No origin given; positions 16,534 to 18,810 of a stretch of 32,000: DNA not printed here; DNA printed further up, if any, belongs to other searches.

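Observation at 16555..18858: Canonical LOV photosensor domain in a Bat-type regulator that splits the A-ATP synthase cluster between atpB and atpD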

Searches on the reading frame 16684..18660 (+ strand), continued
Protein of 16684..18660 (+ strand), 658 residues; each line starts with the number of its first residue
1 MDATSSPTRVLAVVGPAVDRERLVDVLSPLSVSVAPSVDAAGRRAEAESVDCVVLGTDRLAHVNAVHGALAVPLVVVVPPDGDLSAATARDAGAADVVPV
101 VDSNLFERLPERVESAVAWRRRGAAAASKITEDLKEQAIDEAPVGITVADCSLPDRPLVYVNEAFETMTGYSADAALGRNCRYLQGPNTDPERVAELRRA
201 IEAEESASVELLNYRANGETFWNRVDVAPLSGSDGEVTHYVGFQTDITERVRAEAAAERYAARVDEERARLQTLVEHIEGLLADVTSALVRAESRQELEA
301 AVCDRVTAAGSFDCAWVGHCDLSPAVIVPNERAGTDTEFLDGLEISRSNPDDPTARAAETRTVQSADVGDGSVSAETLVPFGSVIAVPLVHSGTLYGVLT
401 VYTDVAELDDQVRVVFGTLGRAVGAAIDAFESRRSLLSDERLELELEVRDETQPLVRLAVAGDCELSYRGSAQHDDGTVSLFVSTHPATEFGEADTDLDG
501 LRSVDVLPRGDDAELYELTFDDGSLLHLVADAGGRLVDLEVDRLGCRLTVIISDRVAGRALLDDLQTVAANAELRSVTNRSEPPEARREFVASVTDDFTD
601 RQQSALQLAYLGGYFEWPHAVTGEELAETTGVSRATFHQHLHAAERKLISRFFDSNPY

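Call 32: predict_structure(alignment_id=A2)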
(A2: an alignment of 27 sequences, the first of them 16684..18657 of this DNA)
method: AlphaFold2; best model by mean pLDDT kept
length: 658 residues; sequences in the alignment: 27
mean_pLDDT: 82.1   pTM: 0.37
mean pLDDT of the five models: 82.1, 80.5, 79.0, 77.8, 77.2
residues with pLDDT >= 90: 190; 70-90: 376; 50-70: 69; < 50: 23
segments of 3 or more residues with pLDDT < 50: 1-4, 433-439, 583-586, 655-658
pLDDT, mean of each block of 10 residues (from residue 1): 58 85 90 89 85 92 87 90 85 87 79 85 70 82 92 89 95 91 92 94 93 95 95 88 94 88 79 68 70 79 86 87 73 87 84 89 81 60 90 84 82 83 79 44 86 90 89 79 87 77 77 76 85 84 91 78 85 82 52 78 82 64 76 84 84 50
secondary structure, 60 per line:
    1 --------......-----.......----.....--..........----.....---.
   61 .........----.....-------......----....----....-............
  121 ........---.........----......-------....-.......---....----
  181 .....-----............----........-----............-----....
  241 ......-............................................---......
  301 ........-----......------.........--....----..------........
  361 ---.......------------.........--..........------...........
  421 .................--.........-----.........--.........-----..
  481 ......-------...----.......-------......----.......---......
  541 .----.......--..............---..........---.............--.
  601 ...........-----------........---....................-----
elements in order: E9-14 H20-26 E31-35 H38-47 E52-56 H60-69 E74-78 H86-91 E96-99 H104-107 H109-128 H132-140 E145-150 E158-161 H163-169 H173-176 H181-184 H191-202 E207-214 E220-231 E237-246 H248-291 H295-308 E314-319 E326-334 H337-340 H353-360 E364-367 E383-391 E394-403 H410-437 E440-448 H454-462 E465-473 E479-486 E501-507 E515-520 H525-531 E535-541 E546-552 H555-568 E572-581 H585-597 H600-611 H623-630 H634-653

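Call 34: find_encoding_contigs(protein=P0042, flank=6000, max_places=1)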
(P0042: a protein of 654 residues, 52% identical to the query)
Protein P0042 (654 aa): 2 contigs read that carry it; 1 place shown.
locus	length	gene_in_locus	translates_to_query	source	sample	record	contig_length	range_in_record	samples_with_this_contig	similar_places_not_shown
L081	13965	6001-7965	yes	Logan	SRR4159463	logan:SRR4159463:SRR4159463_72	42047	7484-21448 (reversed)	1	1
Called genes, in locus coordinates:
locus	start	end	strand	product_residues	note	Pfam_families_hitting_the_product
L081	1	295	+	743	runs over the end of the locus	PF01496:V_ATPase_I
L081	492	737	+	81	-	PF00137:ATP-synt_C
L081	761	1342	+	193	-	PF01991:vATP-synt_E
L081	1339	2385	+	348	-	PF01992:vATP-synt_AC39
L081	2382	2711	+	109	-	PF01990:ATP-synt_F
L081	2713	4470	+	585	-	PF02874:ATP-synt_ab_N, PF16886:ATP-synt_ab_Xtn, PF00006:ATP-synt_ab, PF22919:ATP-synt_VA_C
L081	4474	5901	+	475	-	PF02874:ATP-synt_ab_N, PF00006:ATP-synt_ab, PF22919:ATP-synt_VA_C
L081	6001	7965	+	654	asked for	PF00989:PAS, PF08448:PAS_4, PF13188:PAS_8 (faint), PF08447:PAS_3 (weak), PF13426:PAS_9, PF13185:GAF_2 (weak), PF15915:BAT, PF04967:HTH_10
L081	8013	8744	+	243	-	PF01036:Bac_rhodopsin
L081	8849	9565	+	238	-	PF18916:Lycopene_cyc (faint)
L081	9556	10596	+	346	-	PF15461:BCD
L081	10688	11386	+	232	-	PF01813:ATP-synt_D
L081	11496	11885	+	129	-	PF19792:DUF6276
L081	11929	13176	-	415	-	PF03463:eRF1_1, PF18854:baeRF_family10, PF03464:eRF1_2, PF18859:acVLRF1, PF03465:eRF1_3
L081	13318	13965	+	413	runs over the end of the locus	-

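Call 35: find_encoding_contigs(protein=P0050, flank=6000, max_places=1)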
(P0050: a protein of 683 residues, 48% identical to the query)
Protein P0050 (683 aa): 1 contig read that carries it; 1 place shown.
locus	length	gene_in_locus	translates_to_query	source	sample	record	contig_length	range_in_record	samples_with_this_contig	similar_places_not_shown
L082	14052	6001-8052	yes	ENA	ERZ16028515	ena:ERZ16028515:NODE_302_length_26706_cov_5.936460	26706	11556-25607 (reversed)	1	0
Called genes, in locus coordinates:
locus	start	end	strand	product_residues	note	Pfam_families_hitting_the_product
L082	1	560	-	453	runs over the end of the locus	PF02655:ATP-grasp_3, PF08443:RimK, PF02955:GSH-S_ATP, PF05618:RimB-like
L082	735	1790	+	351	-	PF24827:AstE_AspA_cat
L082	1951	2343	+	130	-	PF01127:Sdh_cyt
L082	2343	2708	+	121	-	PF01127:Sdh_cyt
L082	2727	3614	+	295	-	PF13085:Fer2_3, PF13183:Fer4_8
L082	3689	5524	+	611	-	PF00890:FAD_binding_2, PF03486:HI0933_like (weak), PF07992:Pyr_redox_2 (faint), PF02910:Succ_DH_flav_C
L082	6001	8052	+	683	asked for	PF00072:Response_reg, PF00989:PAS, PF08448:PAS_4, PF13426:PAS_9, PF08447:PAS_3, PF13185:GAF_2, PF15915:BAT, PF04967:HTH_10, +1 more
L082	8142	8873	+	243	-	PF01036:Bac_rhodopsin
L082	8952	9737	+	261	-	PF18916:Lycopene_cyc (faint)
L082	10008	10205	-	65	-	PF07235:DUF1427 (weak)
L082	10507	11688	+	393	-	PF00483:NTP_transferase, PF12804:NTP_transf_3, PF00132:Hexapep (faint), PF25084:LbH_EIF2B (faint), PF25087:GMPPB_C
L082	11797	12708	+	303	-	PF00106:adh_short, PF08659:KR, PF13561:adh_short_C2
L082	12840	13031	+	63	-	PF24461:DUF7576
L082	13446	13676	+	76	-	PF01893:UPF0058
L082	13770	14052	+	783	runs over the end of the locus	PF00270:DEAD, PF00271:Helicase_C, PF22982:WHD_HRQ1 (weak), PF09369:MZB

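Call 36: find_encoding_contigs(protein=P0068, flank=6000, max_places=1)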
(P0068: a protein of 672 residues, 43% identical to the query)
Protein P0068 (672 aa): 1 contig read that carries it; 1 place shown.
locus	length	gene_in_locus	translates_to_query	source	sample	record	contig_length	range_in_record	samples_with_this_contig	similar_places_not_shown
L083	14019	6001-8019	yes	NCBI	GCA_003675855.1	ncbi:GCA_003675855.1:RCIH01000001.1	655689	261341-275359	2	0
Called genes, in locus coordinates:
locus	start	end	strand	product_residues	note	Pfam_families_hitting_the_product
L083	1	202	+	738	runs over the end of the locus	PF01496:V_ATPase_I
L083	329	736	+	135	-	PF00137:ATP-synt_C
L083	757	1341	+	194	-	-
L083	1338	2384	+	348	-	PF01992:vATP-synt_AC39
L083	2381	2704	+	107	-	PF01990:ATP-synt_F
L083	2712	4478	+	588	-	PF02874:ATP-synt_ab_N, PF16886:ATP-synt_ab_Xtn, PF00006:ATP-synt_ab, PF22919:ATP-synt_VA_C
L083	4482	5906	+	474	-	PF02874:ATP-synt_ab_N, PF00006:ATP-synt_ab, PF22919:ATP-synt_VA_C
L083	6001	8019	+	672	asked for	PF00072:Response_reg (weak), PF00989:PAS, PF08448:PAS_4 (weak), PF08447:PAS_3, PF13426:PAS_9, PF13185:GAF_2, PF15915:BAT, PF04967:HTH_10, +3 more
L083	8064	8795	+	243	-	PF01036:Bac_rhodopsin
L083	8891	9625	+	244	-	PF18916:Lycopene_cyc (faint)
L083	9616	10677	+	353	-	PF15461:BCD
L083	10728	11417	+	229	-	PF01813:ATP-synt_D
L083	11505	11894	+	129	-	PF19792:DUF6276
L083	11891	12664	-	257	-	PF25213:HVO_A0261_N, PF08350:FilR1_middle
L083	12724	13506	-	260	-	PF25213:HVO_A0261_N, PF00392:GntR (weak), PF08350:FilR1_middle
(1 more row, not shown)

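Call 37: find_encoding_contigs(protein=P0089, flank=6000, max_places=1)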
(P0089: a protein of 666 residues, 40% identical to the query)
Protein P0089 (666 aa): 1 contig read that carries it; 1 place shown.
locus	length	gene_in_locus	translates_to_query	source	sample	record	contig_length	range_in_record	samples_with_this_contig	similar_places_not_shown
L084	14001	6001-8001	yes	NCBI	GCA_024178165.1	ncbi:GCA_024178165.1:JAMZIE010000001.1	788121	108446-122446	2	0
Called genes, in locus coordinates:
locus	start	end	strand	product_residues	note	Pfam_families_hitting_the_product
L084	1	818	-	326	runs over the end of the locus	PF08240:ADH_N, PF00107:ADH_zinc_N, PF13602:ADH_zinc_N_2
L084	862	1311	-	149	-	PF12900:Pyridox_ox_2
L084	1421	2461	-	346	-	PF00989:PAS, PF08448:PAS_4, PF13426:PAS_9, PF08447:PAS_3, PF14598:PAS_11 (faint), PF00512:HisKA, PF02518:HATPase_c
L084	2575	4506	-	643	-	PF02824:TGS, PF07973:tRNA_SAD, PF00587:tRNA-synt_2b, PF03129:HGTP_anticodon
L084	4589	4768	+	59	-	-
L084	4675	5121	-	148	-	PF25212:HVO_A0114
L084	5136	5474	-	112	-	PF20126:TumE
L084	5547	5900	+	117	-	-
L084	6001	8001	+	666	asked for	PF00989:PAS, PF08448:PAS_4, PF13426:PAS_9, PF08447:PAS_3 (weak), PF13185:GAF_2, PF15915:BAT, PF04967:HTH_10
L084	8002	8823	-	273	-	-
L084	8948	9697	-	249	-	PF01036:Bac_rhodopsin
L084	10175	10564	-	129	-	-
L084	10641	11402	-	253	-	-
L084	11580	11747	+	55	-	PF24461:DUF7576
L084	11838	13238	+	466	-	PF00890:FAD_binding_2 (weak), PF01134:GIDA (weak), PF01266:DAO (faint), PF01946:Thi4 (faint), PF07992:Pyr_redox_2, PF12831:FAD_oxidored, PF00070:Pyr_redox, PF02852:Pyr_redox_dim, +3 more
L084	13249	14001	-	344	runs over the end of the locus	PF09865:DUF2092 (faint), PF17131:TP_0789-like (weak)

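Call 57: search_protein_families(library=pfam, proteins=[L082:12840-13031:+, L084:11580-11747:+], max_evalue=1)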
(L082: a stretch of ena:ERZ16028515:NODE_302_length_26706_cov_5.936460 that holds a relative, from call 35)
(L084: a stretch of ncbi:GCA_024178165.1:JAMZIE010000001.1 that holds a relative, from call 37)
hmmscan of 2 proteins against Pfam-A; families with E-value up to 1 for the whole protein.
L082:12840-13031:+ (63 aa): 3 families
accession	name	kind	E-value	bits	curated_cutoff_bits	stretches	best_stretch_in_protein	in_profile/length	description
PF24461.1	DUF7576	-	1.2e-30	105.6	27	1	1-59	1-59/60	Family of unknown function (DUF7576)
PF06467.20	zf-FCS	-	0.094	13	22.4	1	19-56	6-37/39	MYM-type Zinc finger with FCS sequence motif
PF09889.16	DUF2116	-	0.36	11.3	26.8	0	48-59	18-29/59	Probable treble clef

L084:11580-11747:+ (55 aa): 2 families
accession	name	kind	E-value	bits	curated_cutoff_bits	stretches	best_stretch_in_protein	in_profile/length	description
PF24461.1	DUF7576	-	6e-14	52.1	27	1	5-54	5-59/60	Family of unknown function (DUF7576)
PF24273.1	TRASH_HVO_1752_C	-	0.29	11.7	27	0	14-54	4-37/47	HVO_1752, C-terminal TRASH domain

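Call 58: search_protein_families(library=ncbifam, proteins=[L082:12840-13031:+, L084:11580-11747:+], max_evalue=1)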
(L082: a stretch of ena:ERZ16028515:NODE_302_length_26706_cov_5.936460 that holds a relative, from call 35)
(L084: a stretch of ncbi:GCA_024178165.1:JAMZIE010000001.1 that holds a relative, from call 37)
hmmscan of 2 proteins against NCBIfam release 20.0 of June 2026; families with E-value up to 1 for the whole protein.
L082:12840-13031:+ (63 aa): 0 families

L084:11580-11747:+ (55 aa): 1 family
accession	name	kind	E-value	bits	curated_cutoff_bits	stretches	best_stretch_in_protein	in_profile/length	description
TIGR02264.1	gmx_para_CXXCG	equivalog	0.075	12.4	100.15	1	3-39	163-199/237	SitI6 family double-CXXCG motif immunity protein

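Call 83: find_encoding_contigs(protein=P0007, flank=1200, max_places=1)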
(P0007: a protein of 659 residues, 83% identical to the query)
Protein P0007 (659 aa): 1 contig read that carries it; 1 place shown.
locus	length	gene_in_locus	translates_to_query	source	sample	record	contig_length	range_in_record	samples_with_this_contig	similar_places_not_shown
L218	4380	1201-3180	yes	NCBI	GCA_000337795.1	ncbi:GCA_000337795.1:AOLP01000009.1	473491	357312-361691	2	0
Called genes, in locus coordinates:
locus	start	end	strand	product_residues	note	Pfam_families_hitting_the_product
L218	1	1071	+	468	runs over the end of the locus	PF02874:ATP-synt_ab_N, PF00006:ATP-synt_ab, PF22919:ATP-synt_VA_C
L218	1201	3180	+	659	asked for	PF00989:PAS, PF08448:PAS_4, PF13188:PAS_8 (weak), PF13426:PAS_9, PF08447:PAS_3 (weak), PF13185:GAF_2 (weak), PF15915:BAT, PF04967:HTH_10, +1 more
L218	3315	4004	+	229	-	PF01813:ATP-synt_D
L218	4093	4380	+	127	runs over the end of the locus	PF19792:DUF6276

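Call 84: find_encoding_contigs(protein=P0011, flank=1200, max_places=1)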
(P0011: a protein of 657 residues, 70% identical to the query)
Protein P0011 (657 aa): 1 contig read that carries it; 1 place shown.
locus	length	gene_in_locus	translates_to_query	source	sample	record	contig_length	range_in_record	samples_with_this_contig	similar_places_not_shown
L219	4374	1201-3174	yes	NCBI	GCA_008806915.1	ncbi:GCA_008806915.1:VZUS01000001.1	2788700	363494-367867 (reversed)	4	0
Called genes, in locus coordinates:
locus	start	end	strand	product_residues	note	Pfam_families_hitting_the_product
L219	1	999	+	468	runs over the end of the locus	PF02874:ATP-synt_ab_N, PF00006:ATP-synt_ab, PF22919:ATP-synt_VA_C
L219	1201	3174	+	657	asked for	PF00989:PAS, PF08448:PAS_4, PF13188:PAS_8 (weak), PF13426:PAS_9, PF08447:PAS_3 (weak), PF13185:GAF_2 (weak), PF15915:BAT, PF04967:HTH_10, +1 more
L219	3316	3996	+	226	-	PF01813:ATP-synt_D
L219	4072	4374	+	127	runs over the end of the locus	PF19792:DUF6276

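Call 95: fold_search(model_id=the predicted structure, library=pdb)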
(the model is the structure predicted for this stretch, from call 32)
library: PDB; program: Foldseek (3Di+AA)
matches with E <= 10: 1808; with E <= 0.001: 709
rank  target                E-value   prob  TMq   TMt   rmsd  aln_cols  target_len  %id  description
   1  6pps_A                8.0e-16  1.00  0.22  0.54  12.2       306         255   22  A blue light illuminated LOV-PAS construct from the LOV-HK sensory protein from Brucella abortus (construct 15-273) (released 2020-07-15)
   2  6pps_B                1.9e-15  1.00  0.22  0.54  11.8       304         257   22  A blue light illuminated LOV-PAS construct from the LOV-HK sensory protein from Brucella abortus (construct 15-273) (released 2020-07-15)
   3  6pps_C                1.9e-15  1.00  0.22  0.53  11.9       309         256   22  A blue light illuminated LOV-PAS construct from the LOV-HK sensory protein from Brucella abortus (construct 15-273) (released 2020-07-15)
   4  6pps_D                2.3e-15  1.00  0.23  0.54  11.7       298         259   22  A blue light illuminated LOV-PAS construct from the LOV-HK sensory protein from Brucella abortus (construct 15-273) (released 2020-07-15)
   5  6ph4_B                3.9e-15  1.00  0.21  0.30  25.6       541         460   16  Full length LOV-PAS-HK construct from the LOV-HK sensory protein from Brucella abortus (light-adapted, construct 15-48 (released 2020-12-30)
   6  4gcz_A                4.8e-15  1.00  0.19  0.33  29.5       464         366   19  Structure of a blue-light photoreceptor (released 2013-06-19)
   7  4gcz_B                5.4e-15  1.00  0.24  0.39  22.5       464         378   19  Structure of a blue-light photoreceptor (released 2013-06-19)
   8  6ph3_C                6.3e-15  1.00  0.23  0.56  11.2       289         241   23  LOV-PAS construct from the LOV-HK sensory protein from Brucella abortus (dark-adapted, construct 15-273) (released 2020-12-30)
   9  9vf7_A                7.4e-15  1.00  0.21  0.94   1.7       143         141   41  Structure of Meiothermus ruber Mrub_1259 LOV domain with N- and C-terminal alpha helices (MrLOVe) (released 2025-06-25)
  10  9vf7_B                8.2e-15  1.00  0.20  0.93   1.5       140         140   41  Structure of Meiothermus ruber Mrub_1259 LOV domain with N- and C-terminal alpha helices (MrLOVe) (released 2025-06-25)
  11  9vf7_C                2.1e-14  1.00  0.20  0.94   1.2       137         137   42  Structure of Meiothermus ruber Mrub_1259 LOV domain with N- and C-terminal alpha helices (MrLOVe) (released 2025-06-25)
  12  9vf7_D                5.0e-14  1.00  0.20  0.94   1.4       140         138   41  Structure of Meiothermus ruber Mrub_1259 LOV domain with N- and C-terminal alpha helices (MrLOVe) (released 2025-06-25)
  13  6hmj_C                5.9e-14  1.00  0.20  0.36   2.8       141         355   40  Structure of an RNA-binding Light-Oxygen-Voltage Receptor (released 2019-08-28)
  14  6t74_B                7.6e-14  1.00  0.18  0.78   7.9       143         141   41  New antiparallel dimer of aureochrome 1a LOV domain mutants from Phaeodactylum tricornutum (released 2020-03-18)
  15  8a52_A                8.9e-14  1.00  0.20  0.34  24.6       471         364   17  Crystal structure of a chimeric LOV-Histidine kinase SB2F1 (asymmetrical variant, trigonal form with long c-axis) (released 2023-12-27)
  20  6ph2_A                2.1e-13  1.00  0.18  0.94   1.2       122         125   37  Complete LOV domain from the LOV-HK sensory protein from Brucella abortus (mutant C69S, construct 15-155) (released 2020-12-30)
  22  6ph2_D                2.3e-13  1.00  0.18  0.95   1.2       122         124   37  Complete LOV domain from the LOV-HK sensory protein from Brucella abortus (mutant C69S, construct 15-155) (released 2020-12-30)
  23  1n9l                  2.5e-13  1.00  0.16  0.94   0.8       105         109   51  Crystal structure of the Phot-LOV1 domain from Chlamydomonas reinhardtii in the dark state. (released 2003-06-17)
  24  6ph2_C                2.9e-13  1.00  0.18  0.94   1.2       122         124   37  Complete LOV domain from the LOV-HK sensory protein from Brucella abortus (mutant C69S, construct 15-155) (released 2020-12-30)
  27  3t50_A                4.0e-13  1.00  0.16  0.92   0.7       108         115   41  X-ray structure of the LOV domain from the LOV-HK sensory protein from Brucella abortus (dark state). (released 2012-06-13)
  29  6ph2_B                4.9e-13  1.00  0.18  0.96   1.1       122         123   37  Complete LOV domain from the LOV-HK sensory protein from Brucella abortus (mutant C69S, construct 15-155) (released 2020-12-30)
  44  3t50_B                1.3e-12  1.00  0.16  0.95   0.7       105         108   42  X-ray structure of the LOV domain from the LOV-HK sensory protein from Brucella abortus (dark state). (released 2012-06-13)
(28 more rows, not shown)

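Call 105: search_protein_representatives(alignment_id=A2)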
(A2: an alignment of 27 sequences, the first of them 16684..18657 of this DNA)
Query: 27 sequences, 671 profile positions. Proteins with E-value up to 0.001 (for the whole library): 334959; up to 1e-10: 115368; up to 1e-30: 15659. The best 150 are listed.
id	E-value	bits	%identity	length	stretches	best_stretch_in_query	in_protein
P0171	8.4e-288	973.0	-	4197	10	149-257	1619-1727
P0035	1.6e-266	902.6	-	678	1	7-668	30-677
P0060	1.0e-265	900.0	-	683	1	3-668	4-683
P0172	1.4e-261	886.4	-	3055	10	149-258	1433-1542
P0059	1.8e-250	849.6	-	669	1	6-669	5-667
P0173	1.4e-244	830.1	-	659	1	6-668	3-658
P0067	2.0e-243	826.3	-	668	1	4-668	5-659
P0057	1.6e-242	823.4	-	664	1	10-669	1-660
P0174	3.8e-233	792.4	-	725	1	8-668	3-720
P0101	3.7e-224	762.7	-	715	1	5-667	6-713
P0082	5.8e-224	762.0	-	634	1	16-668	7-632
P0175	4.0e-223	759.3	-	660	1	7-668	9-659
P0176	5.6e-221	752.2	-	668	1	4-668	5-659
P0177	1.4e-218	744.2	-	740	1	5-668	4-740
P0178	7.3e-217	738.6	-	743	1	8-668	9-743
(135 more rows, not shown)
